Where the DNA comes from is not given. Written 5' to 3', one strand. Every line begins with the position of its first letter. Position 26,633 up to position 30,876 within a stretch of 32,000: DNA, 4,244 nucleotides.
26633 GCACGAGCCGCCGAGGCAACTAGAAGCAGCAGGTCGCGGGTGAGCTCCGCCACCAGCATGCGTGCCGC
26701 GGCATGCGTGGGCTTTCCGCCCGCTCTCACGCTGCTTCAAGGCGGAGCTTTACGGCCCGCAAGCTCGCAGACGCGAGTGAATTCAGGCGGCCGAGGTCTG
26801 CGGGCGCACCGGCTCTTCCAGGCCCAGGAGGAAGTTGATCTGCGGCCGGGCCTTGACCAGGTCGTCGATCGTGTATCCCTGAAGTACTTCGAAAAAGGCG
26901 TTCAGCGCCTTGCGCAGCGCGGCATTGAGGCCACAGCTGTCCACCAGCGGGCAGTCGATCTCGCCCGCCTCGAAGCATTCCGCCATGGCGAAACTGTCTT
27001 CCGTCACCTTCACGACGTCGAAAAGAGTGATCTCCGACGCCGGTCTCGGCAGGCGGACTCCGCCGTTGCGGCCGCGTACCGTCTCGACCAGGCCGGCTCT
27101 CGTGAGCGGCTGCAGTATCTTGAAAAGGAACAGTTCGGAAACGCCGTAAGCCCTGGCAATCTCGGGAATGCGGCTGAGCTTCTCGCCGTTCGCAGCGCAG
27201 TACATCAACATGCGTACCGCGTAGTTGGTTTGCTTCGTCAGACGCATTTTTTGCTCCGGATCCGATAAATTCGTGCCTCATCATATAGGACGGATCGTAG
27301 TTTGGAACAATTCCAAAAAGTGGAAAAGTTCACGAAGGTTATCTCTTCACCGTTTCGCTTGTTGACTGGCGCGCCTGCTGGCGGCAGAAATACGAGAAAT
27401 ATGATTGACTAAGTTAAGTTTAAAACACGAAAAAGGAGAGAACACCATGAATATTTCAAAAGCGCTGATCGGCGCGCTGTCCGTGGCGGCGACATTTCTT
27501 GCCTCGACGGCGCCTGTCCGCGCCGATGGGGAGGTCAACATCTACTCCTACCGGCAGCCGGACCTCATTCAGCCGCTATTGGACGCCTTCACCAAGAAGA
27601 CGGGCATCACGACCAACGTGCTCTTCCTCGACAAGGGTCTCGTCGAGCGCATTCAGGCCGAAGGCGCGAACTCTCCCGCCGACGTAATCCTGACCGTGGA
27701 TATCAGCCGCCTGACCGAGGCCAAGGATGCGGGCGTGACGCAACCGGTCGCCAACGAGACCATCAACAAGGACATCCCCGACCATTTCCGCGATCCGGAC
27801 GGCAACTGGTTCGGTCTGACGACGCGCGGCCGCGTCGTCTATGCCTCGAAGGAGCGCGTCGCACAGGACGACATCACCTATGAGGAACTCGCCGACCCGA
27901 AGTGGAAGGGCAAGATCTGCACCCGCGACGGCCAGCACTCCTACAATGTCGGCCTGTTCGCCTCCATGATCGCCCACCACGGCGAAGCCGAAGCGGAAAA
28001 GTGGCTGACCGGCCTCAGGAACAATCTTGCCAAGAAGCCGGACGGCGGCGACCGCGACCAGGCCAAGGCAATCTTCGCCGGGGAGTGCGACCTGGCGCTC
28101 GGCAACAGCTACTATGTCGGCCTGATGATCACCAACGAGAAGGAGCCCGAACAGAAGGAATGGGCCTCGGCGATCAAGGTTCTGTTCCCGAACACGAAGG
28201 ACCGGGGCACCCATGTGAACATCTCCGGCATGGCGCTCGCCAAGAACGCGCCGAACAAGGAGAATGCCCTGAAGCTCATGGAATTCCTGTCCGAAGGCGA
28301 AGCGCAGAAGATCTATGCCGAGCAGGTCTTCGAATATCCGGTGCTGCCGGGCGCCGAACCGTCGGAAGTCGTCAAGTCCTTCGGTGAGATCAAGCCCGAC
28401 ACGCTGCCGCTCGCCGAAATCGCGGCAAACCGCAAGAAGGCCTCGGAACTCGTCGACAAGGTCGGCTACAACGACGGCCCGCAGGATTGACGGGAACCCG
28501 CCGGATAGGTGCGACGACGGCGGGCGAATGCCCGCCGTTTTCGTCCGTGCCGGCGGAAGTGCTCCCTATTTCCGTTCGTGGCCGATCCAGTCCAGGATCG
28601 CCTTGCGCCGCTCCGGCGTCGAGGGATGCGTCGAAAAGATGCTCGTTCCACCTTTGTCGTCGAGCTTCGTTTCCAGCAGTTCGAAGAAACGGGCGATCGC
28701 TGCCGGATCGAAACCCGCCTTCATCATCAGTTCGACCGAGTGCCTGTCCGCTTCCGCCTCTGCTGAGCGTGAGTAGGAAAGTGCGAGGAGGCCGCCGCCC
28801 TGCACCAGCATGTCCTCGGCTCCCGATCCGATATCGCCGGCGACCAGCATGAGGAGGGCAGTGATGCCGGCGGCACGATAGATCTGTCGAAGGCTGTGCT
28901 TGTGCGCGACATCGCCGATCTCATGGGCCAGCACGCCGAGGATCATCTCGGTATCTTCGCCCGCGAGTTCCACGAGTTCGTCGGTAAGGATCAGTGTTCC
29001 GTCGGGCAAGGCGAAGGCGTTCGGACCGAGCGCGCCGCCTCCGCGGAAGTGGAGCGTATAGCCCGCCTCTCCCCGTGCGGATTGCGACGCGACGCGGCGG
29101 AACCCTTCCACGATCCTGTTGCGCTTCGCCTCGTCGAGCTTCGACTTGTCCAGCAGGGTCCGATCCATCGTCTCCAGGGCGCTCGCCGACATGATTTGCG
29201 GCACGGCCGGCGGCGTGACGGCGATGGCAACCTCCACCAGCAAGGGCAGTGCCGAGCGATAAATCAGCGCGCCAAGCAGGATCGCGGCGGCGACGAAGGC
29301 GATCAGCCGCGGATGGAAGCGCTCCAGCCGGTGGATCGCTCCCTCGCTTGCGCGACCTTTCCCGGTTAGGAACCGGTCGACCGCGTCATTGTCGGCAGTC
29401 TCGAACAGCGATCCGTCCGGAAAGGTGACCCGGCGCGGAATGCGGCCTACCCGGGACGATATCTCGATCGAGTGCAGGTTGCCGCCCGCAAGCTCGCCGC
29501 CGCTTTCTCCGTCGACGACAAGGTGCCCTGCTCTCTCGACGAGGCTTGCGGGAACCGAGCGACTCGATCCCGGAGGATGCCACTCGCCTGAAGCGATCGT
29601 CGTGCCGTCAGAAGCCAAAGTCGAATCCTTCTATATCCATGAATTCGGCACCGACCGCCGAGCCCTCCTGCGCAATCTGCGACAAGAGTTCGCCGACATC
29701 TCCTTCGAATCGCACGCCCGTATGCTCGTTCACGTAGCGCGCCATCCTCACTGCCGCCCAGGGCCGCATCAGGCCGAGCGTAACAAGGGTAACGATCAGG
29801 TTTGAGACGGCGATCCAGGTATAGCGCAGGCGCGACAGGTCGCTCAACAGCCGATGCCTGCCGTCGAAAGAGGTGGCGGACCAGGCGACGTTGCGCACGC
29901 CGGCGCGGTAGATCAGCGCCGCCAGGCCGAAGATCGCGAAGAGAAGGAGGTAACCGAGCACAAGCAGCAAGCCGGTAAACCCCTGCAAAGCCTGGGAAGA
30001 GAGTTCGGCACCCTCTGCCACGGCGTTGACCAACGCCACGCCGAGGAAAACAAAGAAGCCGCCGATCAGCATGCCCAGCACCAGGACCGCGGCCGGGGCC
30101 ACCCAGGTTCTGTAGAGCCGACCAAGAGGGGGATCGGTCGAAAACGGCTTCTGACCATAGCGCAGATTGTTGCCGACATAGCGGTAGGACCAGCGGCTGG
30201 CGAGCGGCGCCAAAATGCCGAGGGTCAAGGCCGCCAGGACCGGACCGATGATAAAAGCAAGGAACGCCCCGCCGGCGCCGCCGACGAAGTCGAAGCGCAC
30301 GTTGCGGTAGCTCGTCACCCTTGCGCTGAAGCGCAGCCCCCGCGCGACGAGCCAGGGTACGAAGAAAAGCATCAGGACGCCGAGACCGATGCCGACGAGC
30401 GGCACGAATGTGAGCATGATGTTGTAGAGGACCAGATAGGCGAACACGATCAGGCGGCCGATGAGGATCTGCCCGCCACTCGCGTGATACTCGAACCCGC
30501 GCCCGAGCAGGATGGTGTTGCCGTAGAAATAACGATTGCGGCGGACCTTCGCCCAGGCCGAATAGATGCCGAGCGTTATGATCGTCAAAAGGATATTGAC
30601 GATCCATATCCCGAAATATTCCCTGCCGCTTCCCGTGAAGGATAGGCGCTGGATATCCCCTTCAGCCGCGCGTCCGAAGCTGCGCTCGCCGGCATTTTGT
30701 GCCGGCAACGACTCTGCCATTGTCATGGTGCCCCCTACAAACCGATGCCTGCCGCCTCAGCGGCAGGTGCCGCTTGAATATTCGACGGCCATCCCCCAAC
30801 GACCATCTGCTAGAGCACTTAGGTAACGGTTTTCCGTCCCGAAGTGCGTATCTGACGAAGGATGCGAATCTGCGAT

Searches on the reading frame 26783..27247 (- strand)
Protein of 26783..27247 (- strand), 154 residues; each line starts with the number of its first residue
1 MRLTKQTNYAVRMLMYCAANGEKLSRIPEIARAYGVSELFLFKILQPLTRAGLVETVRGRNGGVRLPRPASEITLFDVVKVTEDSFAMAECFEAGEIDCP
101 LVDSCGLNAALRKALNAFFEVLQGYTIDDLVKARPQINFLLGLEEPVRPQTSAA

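Call 72: search_protein_families(library=pfam, proteins=[window:26783-27247:-], max_evalue=0.001)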
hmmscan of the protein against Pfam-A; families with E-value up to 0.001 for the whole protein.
window:26783-27247:- (154 aa): 1 family
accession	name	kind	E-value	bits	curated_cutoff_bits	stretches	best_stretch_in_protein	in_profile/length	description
PF02082.26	Rrf2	-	7.2e-37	126.9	30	1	3-132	1-131/132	Iron-dependent Transcriptional regulator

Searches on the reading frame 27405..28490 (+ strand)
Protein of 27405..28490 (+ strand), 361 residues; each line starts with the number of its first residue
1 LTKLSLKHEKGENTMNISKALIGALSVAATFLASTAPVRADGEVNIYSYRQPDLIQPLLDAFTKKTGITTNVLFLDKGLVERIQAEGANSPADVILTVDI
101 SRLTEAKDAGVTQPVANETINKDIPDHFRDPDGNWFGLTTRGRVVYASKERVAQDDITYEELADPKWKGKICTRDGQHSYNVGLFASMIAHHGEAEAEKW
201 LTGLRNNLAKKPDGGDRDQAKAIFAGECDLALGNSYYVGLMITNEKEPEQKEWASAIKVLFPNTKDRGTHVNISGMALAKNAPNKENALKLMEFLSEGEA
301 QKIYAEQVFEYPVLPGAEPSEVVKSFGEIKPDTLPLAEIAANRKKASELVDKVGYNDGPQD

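Call 72: search_protein_families(library=pfam, proteins=[window:27405-28490:+], max_evalue=0.001)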
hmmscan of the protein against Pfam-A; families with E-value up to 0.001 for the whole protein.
window:27405-28490:+ (361 aa): 4 families
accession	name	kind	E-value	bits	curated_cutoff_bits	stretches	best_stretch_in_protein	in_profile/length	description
PF13343.11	SBP_bac_6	-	4.1e-20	72.7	24.6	1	90-317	2-220/245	Bacterial extracellular solute-binding protein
PF13416.11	SBP_bac_8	-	4.2e-19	69.8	27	1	58-325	2-273/279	Bacterial extracellular solute-binding protein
PF01547.30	SBP_bac_1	-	2.8e-18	67.4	26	1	55-302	10-307/307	Bacterial extracellular solute-binding protein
PF13531.11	SBP_bac_11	-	6.8e-12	46.1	25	1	55-307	13-224/227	Bacterial extracellular solute-binding protein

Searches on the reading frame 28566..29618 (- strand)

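Call 72: search_protein_families(library=pfam, proteins=[window:28566-29618:-], max_evalue=0.001)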
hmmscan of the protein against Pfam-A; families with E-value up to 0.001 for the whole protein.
window:28566-29618:- (350 aa): 2 families
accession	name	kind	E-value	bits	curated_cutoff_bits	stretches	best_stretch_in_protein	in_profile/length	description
PF01435.24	Peptidase_M48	-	2.8e-25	89.7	20.3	1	198-344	35-185/186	Peptidase family M48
PF23368.1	DUF7092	-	7.3e-19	68.5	24.5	1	9-85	2-75/77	Domain of unknown function (DUF7092)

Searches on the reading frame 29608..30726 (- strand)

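Call 72: search_protein_families(library=pfam, proteins=[window:29608-30726:-], max_evalue=0.001)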
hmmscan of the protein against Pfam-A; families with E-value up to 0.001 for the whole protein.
window:29608-30726:- (372 aa): 1 family
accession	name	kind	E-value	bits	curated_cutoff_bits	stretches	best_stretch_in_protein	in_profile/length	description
PF05987.18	DUF898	-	8.4e-115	383.9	28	1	27-365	3-336/336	Bacterial protein of unknown function (DUF898)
